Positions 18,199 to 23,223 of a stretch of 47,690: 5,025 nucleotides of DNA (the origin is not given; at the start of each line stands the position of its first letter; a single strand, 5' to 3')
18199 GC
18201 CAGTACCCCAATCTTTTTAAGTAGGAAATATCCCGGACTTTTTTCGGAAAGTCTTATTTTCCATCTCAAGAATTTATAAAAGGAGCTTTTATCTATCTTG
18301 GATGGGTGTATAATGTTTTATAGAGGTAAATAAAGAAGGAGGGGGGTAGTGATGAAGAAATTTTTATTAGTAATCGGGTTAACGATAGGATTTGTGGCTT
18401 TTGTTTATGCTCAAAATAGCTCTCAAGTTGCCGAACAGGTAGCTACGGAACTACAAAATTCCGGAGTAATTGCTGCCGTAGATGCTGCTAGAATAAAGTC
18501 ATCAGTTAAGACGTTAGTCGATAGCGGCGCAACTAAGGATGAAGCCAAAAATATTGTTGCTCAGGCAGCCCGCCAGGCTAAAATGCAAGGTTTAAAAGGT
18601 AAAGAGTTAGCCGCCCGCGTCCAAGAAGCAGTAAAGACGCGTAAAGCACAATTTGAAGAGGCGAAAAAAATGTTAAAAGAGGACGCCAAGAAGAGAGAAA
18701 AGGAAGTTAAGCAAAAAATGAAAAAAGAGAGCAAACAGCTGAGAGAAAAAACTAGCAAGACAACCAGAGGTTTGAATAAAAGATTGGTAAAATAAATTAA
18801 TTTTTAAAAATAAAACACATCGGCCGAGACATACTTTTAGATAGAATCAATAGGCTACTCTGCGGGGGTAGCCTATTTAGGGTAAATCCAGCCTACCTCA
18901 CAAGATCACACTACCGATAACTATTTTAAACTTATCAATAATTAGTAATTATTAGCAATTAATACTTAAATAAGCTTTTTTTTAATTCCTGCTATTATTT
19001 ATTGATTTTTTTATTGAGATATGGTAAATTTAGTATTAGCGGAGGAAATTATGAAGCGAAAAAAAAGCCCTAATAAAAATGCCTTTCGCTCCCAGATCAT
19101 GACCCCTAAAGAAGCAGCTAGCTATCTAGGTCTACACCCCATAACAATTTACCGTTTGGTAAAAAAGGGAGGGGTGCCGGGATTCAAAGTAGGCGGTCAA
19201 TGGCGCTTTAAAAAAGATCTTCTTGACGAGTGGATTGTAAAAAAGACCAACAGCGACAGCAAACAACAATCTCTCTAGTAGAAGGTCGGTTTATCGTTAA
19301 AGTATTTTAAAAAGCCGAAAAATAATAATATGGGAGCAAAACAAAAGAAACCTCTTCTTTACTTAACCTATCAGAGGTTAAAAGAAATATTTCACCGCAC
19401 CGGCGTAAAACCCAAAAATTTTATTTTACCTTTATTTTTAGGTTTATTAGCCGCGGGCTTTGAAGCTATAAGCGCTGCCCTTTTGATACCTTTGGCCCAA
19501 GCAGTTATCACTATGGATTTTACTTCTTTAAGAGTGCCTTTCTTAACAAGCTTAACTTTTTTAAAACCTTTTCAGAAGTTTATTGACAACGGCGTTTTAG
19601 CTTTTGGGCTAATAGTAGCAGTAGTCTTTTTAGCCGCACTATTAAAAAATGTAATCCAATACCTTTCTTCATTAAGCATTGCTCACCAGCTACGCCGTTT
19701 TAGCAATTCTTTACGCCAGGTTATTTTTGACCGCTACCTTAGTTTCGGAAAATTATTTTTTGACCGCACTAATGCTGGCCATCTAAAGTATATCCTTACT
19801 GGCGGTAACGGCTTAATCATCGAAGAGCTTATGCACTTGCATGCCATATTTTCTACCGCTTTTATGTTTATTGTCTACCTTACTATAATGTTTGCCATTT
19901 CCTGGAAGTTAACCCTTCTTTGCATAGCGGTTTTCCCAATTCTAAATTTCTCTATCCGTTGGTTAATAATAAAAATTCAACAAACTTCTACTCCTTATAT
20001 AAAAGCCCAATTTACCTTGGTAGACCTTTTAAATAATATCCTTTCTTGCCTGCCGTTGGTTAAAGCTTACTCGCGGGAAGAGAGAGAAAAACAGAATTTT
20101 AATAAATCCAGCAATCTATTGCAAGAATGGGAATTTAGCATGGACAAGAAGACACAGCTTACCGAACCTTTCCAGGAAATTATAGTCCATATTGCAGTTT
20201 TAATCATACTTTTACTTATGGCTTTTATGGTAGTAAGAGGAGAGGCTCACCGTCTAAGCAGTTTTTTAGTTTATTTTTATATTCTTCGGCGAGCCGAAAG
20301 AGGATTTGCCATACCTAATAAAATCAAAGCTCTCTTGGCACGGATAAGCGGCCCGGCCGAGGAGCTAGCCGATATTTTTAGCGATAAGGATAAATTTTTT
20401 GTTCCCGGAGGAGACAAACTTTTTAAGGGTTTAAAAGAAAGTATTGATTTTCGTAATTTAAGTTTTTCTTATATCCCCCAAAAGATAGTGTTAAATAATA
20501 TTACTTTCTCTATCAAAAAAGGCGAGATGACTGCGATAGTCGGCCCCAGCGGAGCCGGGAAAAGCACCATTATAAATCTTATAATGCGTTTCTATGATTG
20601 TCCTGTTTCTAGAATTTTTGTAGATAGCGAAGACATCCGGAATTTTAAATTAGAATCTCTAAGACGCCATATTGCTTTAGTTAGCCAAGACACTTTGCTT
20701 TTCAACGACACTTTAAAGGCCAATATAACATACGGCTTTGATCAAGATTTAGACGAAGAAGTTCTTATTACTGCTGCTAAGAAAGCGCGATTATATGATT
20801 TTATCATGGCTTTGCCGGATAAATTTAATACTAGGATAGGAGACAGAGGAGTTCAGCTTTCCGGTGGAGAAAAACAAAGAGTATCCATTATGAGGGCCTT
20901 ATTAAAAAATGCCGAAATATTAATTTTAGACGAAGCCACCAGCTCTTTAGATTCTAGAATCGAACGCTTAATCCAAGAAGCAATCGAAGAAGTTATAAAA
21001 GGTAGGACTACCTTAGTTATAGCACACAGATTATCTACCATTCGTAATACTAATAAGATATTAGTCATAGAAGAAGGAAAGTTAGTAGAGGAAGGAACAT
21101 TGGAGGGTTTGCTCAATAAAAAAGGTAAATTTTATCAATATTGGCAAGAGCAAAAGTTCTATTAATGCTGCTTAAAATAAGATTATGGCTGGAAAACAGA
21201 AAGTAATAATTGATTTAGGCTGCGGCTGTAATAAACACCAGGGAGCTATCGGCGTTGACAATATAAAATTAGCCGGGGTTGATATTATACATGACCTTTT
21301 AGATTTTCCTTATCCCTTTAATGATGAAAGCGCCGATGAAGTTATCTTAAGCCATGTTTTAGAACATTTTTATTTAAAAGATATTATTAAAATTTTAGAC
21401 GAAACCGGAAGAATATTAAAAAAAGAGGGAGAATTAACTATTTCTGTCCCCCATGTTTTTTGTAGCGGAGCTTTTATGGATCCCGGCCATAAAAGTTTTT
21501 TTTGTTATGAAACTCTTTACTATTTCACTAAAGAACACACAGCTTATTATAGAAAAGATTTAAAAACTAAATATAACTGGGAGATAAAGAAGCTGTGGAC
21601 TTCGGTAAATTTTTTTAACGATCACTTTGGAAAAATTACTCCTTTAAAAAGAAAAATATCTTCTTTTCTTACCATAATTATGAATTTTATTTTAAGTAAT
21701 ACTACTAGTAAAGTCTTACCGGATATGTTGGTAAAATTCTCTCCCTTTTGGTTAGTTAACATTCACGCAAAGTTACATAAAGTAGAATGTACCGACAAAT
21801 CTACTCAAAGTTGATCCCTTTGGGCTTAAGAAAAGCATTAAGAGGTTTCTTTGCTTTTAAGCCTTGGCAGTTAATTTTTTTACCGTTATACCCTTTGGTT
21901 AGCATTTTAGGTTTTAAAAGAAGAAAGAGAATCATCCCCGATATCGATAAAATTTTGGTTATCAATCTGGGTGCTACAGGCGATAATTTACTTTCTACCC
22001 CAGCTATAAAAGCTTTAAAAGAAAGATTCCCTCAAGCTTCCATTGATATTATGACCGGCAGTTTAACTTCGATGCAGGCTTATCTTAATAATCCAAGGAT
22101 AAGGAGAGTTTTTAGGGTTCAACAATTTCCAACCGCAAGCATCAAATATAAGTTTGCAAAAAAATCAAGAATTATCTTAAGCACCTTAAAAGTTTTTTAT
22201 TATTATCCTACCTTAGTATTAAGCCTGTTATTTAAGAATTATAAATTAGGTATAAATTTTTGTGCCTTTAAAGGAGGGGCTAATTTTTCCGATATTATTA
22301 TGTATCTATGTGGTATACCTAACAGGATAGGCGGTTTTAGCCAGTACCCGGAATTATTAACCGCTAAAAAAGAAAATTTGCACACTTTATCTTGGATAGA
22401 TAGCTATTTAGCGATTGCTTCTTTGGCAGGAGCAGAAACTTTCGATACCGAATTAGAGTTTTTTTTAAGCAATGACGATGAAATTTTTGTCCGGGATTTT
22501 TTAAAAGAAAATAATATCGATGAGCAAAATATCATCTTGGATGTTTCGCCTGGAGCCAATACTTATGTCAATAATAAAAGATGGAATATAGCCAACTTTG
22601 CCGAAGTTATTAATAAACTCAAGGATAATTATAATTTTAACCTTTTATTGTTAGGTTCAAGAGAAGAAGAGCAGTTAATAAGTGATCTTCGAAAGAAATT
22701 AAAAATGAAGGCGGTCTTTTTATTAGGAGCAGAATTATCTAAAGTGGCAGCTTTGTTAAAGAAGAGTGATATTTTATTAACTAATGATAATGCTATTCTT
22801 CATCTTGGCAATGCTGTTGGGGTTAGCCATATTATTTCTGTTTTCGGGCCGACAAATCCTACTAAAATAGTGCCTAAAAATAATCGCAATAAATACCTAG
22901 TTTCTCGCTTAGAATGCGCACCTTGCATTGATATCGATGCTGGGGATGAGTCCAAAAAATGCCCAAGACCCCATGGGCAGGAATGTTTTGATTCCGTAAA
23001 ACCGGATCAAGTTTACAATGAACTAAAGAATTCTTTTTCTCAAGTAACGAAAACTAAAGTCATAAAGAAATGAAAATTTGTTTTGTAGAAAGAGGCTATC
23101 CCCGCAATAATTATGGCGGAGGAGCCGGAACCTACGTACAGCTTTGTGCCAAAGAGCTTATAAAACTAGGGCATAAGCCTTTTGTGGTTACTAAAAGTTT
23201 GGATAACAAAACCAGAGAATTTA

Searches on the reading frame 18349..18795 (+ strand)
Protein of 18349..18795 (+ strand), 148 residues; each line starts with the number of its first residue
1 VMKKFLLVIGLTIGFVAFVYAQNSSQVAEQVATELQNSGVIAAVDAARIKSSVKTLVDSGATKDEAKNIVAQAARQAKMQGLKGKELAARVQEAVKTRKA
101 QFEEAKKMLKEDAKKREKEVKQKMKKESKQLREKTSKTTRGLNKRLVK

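Call 11: search_protein_families(library=pfam, proteins=[window:18349-18795:+], max_evalue=0.001)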
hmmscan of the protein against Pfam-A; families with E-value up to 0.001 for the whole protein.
window:18349-18795:+ (148 aa): 0 families

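Call 38: search_protein_families(library=pfam, proteins=[window:18349-18795:+], max_evalue=0.01)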
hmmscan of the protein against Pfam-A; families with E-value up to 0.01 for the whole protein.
window:18349-18795:+ (148 aa): 1 family
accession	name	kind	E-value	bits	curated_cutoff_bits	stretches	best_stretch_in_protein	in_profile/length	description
PF09042.16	Titin_Z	-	0.0012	19.1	21.5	1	40-67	15-40/46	Titin Z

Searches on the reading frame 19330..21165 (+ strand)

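Call 11: search_protein_families(library=pfam, proteins=[window:19330-21165:+], max_evalue=0.001)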
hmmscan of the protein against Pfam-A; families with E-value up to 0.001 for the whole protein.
window:19330-21165:+ (611 aa): 10 families
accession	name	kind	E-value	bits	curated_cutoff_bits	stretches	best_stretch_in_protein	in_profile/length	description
PF00005.33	ABC_tran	-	1e-32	114.1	25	1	388-538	1-137/137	ABC transporter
PF00664.28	ABC_membrane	-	4.1e-20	73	28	1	74-320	19-271/274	ABC transporter transmembrane region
PF02463.25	SMC_N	-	1.2e-06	28.6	40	1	399-580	25-211/220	RecF/RecN/SMC N terminal domain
PF09818.15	ABC_ATPase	-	9e-05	22.1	23.2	0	487-568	136-224/283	P-loop domain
PF13555.12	AAA_29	-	9.2e-05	22.6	27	1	392-416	16-40/61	P-loop containing region of AAA domain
PF13401.12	AAA_22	-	0.00012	22.8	27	0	399-454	6-60/130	AAA domain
PF13304.12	AAA_21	-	0.00014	22.5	27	0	400-465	1-57/304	AAA domain, putative AbiEii toxin, Type IV TA system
PF03193.22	RsgA_GTPase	-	0.00019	21.7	30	1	387-420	96-128/174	RsgA GTPase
PF19263.5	DUF5906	-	0.00021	22.3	27.6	0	403-467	1-74/114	Family of unknown function (DUF5906)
PF13476.12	AAA_23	-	0.00086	20.4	27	0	390-418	14-39/201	AAA domain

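Call 63: search_protein_families(library=ncbifam, proteins=[window:19330-21165:+], max_evalue=0.001)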
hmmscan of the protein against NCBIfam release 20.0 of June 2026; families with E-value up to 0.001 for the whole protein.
window:19330-21165:+ (611 aa): 189 families (the best 25 are shown)
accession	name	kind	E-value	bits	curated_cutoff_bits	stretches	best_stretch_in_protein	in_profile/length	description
NF045513.1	HepA_fam_ABC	equivalog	5.6e-143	477.6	725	1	30-608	35-609/610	heterocyst formation ABC transporter subunit HepA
TIGR02203.1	MsbA_lipidA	equivalog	2e-116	389.8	602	1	31-603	12-564/572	lipid A export permease/ATP-binding protein MsbA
TIGR02204.1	MsbA_rel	hypoth_equivalog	1.5e-98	330.9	780.4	1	69-603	29-569/576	ABC transporter, permease/ATP-binding protein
NF008381.0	PRK11176.1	equivalog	6.9e-97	325.2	867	1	94-607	66-578/582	lipid A ABC transporter ATP-binding protein/permease MsbA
NF010178.0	PRK13657.1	equivalog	1.9e-95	320.5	733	1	108-608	74-570/588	glucan ABC transporter ATP-binding protein/ permease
TIGR00958.1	3a01208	subfamily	1.6e-94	317.6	874.6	1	100-602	208-708/711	antigen peptide transporter 2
NF052233.1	CphA_assoc_ABC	equivalog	6.4e-93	312.5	880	1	52-608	191-743/766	cyanophycin metabolism-associated ABC transporter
TIGR01192.1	chvA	subfamily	3.4e-80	270.3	585.4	1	102-604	64-566/585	glucan export ABC transporter ATP-binding protein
TIGR03796.1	NHLM_micro_ABC1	equivalog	1.6e-75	254.7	853.3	1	94-602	195-706/710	NHLP family bacteriocin export ABC transporter peptidase/permease/ATPase subunit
TIGR01846.1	type_I_sec_HlyB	subfamily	2.1e-73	247.8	725.55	1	103-608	189-692/694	type I secretion system permease/ATPase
TIGR03797.1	NHLM_micro_ABC2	equivalog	2.5e-72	244.4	709.4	1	41-608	128-685/686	NHLP bacteriocin export ABC transporter permease/ATPase subunit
NF008056.1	PRK10790.1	equivalog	6e-70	236.4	746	1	90-609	63-576/584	SmdB family multidrug efflux ABC transporter permease/ATP-binding protein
TIGR03375.1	type_I_sec_LssB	subfamily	2.2e-67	227.9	693.1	1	179-597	274-691/696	type I secretion system permease/ATPase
NF008364.0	PRK11160.1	equivalog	7.8e-67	226.2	630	1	169-607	136-574/575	heme ABC transporter ATP-binding protein/permease CydC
NF008055.0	PRK10789.1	equivalog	1.8e-66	224.8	845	1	96-608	67-571/590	SmdA family multidrug ABC transporter permease/ATP-binding protein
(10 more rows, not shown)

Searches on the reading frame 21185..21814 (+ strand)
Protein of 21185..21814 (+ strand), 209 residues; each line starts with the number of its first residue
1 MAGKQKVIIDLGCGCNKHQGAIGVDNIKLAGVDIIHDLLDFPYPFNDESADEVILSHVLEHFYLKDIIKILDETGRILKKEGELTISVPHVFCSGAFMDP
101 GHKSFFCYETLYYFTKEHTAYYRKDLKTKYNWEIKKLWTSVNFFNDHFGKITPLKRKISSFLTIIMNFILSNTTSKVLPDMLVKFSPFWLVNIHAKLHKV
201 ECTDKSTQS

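Call 11: search_protein_families(library=pfam, proteins=[window:21185-21814:+], max_evalue=0.001)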
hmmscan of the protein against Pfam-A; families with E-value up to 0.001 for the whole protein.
window:21185-21814:+ (209 aa): 4 families
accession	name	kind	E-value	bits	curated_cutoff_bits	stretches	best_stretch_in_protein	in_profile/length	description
PF08241.18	Methyltransf_11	-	3.6e-07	31.2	21.2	1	43-85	54-94/95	Methyltransferase domain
PF13489.12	Methyltransf_23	-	0.00042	20.5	27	1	6-93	24-123/164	Methyltransferase domain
PF13649.12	Methyltransf_25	-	0.00054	21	27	0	43-82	58-97/97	Methyltransferase domain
PF13847.12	Methyltransf_31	-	0.00071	19.7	27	0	36-90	61-113/145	Methyltransferase domain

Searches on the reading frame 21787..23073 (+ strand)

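Call 11: search_protein_families(library=pfam, proteins=[window:21787-23073:+], max_evalue=0.001)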
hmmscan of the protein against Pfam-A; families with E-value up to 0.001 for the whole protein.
window:21787-23073:+ (428 aa): 1 family
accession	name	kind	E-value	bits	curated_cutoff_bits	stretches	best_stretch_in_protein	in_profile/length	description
PF01075.23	Glyco_transf_9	-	2.5e-20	73.3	22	1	248-382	105-238/247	Glycosyltransferase family 9 (heptosyltransferase)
